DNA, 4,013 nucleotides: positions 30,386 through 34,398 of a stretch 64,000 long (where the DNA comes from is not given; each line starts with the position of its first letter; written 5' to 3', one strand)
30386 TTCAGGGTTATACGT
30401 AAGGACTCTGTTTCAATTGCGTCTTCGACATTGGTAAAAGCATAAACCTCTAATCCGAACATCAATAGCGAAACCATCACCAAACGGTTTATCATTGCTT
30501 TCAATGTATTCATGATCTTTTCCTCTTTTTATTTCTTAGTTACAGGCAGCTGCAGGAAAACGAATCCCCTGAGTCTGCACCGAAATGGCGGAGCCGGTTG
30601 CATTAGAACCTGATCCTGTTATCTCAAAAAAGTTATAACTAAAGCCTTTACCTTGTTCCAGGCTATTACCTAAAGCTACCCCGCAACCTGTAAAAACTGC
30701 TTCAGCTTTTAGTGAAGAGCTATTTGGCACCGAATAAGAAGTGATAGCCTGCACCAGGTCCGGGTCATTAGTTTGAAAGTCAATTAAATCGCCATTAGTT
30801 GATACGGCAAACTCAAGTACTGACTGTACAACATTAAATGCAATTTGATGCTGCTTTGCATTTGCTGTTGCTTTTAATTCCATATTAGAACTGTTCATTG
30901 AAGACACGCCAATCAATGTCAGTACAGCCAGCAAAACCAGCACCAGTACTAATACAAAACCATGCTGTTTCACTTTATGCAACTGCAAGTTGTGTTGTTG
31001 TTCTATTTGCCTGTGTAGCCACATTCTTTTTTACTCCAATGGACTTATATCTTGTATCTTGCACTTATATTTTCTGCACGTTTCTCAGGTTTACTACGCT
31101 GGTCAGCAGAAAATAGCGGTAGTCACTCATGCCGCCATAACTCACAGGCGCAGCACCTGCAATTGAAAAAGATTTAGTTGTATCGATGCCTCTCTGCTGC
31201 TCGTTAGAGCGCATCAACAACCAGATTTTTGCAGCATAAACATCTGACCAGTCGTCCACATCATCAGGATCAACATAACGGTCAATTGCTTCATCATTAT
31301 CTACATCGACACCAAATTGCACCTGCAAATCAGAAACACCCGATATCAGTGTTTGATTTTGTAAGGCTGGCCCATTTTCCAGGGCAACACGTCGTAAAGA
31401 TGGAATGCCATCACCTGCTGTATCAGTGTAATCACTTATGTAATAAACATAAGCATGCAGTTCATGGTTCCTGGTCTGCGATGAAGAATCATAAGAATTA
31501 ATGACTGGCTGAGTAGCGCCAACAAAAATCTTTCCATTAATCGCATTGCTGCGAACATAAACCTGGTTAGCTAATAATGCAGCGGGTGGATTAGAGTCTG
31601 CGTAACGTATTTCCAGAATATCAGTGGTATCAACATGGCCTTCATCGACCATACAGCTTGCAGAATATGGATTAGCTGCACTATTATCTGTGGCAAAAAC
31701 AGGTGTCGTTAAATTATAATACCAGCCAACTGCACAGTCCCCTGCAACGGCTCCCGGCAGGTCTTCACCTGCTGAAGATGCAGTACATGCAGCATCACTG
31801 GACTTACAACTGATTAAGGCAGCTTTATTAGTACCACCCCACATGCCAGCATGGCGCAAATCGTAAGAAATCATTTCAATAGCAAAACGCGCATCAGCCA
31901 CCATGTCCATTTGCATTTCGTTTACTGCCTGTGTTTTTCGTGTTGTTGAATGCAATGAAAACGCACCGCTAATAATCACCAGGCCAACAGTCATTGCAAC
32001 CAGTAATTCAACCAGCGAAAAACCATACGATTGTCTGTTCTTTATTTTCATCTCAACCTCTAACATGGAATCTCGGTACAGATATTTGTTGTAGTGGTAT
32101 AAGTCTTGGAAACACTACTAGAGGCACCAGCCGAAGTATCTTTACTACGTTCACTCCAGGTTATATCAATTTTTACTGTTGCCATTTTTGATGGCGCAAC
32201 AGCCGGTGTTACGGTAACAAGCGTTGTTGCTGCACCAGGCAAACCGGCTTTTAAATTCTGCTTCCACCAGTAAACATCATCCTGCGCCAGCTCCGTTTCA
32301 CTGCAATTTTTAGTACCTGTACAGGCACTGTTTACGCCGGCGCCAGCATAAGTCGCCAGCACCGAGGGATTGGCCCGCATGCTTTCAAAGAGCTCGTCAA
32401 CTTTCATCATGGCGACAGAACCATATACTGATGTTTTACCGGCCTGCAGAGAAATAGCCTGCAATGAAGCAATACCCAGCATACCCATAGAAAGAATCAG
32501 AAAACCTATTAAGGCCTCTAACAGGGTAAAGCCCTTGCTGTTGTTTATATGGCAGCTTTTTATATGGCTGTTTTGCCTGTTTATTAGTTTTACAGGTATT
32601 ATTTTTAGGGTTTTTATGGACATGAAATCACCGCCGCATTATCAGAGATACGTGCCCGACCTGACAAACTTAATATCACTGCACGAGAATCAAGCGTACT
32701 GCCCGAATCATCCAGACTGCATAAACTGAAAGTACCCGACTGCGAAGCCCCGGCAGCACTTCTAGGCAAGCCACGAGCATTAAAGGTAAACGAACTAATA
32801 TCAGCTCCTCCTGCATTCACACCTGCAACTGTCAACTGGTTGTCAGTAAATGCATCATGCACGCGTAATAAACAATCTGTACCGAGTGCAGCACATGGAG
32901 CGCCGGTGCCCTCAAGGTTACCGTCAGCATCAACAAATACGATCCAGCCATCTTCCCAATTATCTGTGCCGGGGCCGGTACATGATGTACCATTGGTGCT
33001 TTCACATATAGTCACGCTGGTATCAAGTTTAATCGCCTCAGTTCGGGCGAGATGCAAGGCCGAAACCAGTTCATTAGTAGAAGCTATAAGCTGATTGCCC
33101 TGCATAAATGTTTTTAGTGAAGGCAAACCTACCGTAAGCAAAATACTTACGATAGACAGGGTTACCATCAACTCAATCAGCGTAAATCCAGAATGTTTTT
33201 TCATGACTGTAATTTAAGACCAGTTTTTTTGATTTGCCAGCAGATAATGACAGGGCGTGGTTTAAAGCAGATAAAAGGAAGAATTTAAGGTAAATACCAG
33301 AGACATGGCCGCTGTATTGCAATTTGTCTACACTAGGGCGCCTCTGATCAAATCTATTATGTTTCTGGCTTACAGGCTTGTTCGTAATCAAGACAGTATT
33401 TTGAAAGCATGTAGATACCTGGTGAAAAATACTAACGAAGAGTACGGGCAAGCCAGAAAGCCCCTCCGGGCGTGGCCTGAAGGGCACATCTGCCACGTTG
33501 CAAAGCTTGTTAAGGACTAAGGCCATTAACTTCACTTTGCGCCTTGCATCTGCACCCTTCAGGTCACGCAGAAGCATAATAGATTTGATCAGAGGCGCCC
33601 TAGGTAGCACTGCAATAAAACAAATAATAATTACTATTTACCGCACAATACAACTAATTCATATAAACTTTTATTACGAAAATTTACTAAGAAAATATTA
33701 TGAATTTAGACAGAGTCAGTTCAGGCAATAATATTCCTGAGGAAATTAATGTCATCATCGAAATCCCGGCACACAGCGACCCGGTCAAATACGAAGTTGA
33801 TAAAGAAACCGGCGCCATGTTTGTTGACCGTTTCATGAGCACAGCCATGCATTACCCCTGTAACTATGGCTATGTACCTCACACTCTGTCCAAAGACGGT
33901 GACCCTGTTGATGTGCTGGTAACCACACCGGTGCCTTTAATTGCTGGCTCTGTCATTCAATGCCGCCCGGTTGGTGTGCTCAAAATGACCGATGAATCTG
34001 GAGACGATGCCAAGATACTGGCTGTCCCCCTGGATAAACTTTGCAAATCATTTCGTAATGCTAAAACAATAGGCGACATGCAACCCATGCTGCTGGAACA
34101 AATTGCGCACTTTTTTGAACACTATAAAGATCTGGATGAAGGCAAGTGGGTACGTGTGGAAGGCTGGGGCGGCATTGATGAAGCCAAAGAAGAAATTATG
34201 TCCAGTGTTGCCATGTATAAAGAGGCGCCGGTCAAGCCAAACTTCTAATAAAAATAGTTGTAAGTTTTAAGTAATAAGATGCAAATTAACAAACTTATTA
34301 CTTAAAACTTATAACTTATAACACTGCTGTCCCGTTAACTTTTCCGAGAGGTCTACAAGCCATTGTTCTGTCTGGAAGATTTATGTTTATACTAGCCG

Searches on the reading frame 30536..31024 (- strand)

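Call 66: search_protein_families(library=pfam, proteins=[window:30536-31024:-], max_evalue=0.001)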
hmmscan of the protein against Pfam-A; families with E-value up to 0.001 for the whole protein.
window:30536-31024:- (162 aa): 1 family
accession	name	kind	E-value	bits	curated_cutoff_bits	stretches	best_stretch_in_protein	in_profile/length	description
PF14341.11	PilX_N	-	1.3e-11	44.7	25.5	1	22-70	2-50/51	PilX N-terminal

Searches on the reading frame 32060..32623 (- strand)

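Call 66: search_protein_families(library=pfam, proteins=[window:32060-32623:-], max_evalue=0.001)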
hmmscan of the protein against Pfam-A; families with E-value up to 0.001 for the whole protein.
window:32060-32623:- (187 aa): 2 families
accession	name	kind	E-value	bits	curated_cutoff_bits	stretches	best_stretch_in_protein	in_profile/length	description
PF07963.17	N_methyl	-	1.5e-06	27.9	21.2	1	27-51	2-26/27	Prokaryotic N-terminal methylation motif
PF22150.1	Tt1218-like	-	1.6e-06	28.5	27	1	53-117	1-75/76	Type IV pilin Tt1218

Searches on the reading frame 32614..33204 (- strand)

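Call 66: search_protein_families(library=pfam, proteins=[window:32614-33204:-], max_evalue=0.001)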
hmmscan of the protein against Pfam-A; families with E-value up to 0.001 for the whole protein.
window:32614-33204:- (196 aa): 2 families
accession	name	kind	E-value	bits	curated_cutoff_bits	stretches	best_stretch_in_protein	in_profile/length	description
PF12019.13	GspH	-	6.7e-19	68.8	21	1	43-182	2-108/108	Type II transport protein GspH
PF07963.17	N_methyl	-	3e-09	36.5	21.2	1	1-25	1-25/27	Prokaryotic N-terminal methylation motif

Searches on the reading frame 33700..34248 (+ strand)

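Call 66: search_protein_families(library=pfam, proteins=[window:33700-34248:+], max_evalue=0.001)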
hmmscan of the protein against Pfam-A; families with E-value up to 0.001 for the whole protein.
window:33700-34248:+ (182 aa): 1 family
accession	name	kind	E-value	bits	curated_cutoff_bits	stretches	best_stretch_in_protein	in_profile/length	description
PF00719.24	Pyrophosphatase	-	1.4e-57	194.2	23.5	1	18-174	1-153/153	Inorganic pyrophosphatase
